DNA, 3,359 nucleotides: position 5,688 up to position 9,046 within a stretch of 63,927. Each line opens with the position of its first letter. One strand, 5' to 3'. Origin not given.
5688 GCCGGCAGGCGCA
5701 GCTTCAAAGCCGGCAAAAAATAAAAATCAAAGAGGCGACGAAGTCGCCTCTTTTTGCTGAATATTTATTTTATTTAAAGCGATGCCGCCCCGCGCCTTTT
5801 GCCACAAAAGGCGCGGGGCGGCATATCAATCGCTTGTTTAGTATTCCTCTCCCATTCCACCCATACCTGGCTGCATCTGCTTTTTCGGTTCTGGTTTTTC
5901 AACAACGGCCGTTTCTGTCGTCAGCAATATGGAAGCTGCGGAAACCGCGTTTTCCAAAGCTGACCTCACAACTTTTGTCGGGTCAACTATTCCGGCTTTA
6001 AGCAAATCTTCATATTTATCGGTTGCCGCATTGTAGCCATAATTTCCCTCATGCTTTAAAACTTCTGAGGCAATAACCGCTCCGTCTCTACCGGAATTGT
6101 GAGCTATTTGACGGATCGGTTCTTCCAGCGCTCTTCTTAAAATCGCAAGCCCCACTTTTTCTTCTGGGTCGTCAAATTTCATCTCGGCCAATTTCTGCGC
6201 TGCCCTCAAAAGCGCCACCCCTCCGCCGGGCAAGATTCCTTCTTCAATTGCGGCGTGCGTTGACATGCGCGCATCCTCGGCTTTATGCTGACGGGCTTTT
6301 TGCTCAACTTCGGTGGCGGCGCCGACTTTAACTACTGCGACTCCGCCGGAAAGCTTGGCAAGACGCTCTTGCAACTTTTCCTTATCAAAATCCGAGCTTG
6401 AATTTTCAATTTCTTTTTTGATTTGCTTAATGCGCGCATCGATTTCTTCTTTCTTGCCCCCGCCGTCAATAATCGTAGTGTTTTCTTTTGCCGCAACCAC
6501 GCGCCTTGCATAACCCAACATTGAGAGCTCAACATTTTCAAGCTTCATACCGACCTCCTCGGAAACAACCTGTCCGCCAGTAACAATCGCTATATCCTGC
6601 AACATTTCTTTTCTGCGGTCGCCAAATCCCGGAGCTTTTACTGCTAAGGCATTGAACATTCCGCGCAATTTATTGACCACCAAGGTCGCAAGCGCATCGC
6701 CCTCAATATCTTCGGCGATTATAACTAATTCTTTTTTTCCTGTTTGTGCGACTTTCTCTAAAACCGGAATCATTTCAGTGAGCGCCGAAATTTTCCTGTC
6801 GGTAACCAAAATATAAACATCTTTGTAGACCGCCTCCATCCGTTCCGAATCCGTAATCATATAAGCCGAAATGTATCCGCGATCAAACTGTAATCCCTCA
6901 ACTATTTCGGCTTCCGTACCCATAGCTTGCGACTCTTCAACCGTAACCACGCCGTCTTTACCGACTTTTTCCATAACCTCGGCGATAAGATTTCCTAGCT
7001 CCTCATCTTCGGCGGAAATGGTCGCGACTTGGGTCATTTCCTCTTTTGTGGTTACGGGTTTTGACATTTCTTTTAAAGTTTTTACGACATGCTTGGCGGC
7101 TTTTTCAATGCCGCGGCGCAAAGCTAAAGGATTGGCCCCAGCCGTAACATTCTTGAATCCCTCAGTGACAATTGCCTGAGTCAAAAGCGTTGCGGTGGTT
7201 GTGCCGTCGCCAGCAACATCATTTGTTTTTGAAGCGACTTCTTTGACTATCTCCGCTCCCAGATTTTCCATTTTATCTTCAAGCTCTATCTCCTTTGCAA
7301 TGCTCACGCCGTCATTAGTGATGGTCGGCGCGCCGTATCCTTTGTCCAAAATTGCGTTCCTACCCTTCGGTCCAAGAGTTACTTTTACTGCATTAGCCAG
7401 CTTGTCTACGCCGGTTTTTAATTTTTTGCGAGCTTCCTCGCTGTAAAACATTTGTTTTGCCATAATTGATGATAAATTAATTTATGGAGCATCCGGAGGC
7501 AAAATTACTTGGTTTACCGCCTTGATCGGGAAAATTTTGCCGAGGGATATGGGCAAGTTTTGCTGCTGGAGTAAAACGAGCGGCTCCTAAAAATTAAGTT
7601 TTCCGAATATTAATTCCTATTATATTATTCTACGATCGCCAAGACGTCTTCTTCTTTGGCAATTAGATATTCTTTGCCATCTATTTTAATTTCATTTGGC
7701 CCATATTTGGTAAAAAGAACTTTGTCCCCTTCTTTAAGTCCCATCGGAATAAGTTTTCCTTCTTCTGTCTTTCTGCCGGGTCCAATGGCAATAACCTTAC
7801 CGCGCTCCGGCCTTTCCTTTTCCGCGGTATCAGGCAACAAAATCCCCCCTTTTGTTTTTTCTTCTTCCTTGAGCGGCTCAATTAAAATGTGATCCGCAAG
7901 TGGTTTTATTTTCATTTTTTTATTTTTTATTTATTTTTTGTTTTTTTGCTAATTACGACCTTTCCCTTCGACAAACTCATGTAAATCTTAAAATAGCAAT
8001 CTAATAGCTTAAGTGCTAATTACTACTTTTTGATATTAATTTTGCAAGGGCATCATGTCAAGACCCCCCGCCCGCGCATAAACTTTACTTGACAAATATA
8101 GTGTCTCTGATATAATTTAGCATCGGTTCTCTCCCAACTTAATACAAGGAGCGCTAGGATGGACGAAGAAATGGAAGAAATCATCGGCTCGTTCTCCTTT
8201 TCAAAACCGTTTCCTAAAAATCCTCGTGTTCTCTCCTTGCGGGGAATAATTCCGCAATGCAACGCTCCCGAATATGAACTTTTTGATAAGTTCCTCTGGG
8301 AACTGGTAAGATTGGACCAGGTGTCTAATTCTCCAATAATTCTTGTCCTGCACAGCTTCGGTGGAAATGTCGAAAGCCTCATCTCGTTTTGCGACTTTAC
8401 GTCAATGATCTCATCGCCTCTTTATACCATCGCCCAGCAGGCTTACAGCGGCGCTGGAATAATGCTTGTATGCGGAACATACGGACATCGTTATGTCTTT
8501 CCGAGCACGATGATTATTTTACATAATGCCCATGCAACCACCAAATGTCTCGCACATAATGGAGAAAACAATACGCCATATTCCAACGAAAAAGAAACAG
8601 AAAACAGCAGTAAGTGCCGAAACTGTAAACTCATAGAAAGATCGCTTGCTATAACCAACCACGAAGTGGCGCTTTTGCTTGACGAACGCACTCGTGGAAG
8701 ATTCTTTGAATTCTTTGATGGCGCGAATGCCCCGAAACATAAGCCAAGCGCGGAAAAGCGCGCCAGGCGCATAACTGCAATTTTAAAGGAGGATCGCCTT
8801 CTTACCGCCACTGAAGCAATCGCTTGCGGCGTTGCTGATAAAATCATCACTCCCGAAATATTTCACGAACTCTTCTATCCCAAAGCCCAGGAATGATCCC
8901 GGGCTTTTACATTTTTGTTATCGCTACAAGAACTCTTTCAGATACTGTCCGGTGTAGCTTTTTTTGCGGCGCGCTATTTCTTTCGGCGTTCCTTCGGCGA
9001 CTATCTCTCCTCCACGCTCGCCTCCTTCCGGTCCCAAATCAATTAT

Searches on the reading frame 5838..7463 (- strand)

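Call 10: search_protein_families(library=pfam, proteins=[window:5838-7463:-], max_evalue=0.01)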
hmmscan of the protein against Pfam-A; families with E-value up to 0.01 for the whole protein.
window:5838-7463:- (541 aa): 1 family
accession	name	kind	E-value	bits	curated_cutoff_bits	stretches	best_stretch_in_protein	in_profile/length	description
PF00118.29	Cpn60_TCP1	-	7.5e-72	243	34.3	1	22-523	1-489/490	TCP-1/cpn60 chaperonin family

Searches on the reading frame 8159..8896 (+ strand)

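Call 10: search_protein_families(library=pfam, proteins=[window:8159-8896:+], max_evalue=0.01)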
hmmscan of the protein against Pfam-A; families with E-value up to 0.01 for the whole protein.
window:8159-8896:+ (245 aa): 1 family
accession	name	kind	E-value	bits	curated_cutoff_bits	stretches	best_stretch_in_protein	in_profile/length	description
PF00574.28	CLP_protease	-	3e-16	60.2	20.2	1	40-130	28-120/182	Clp protease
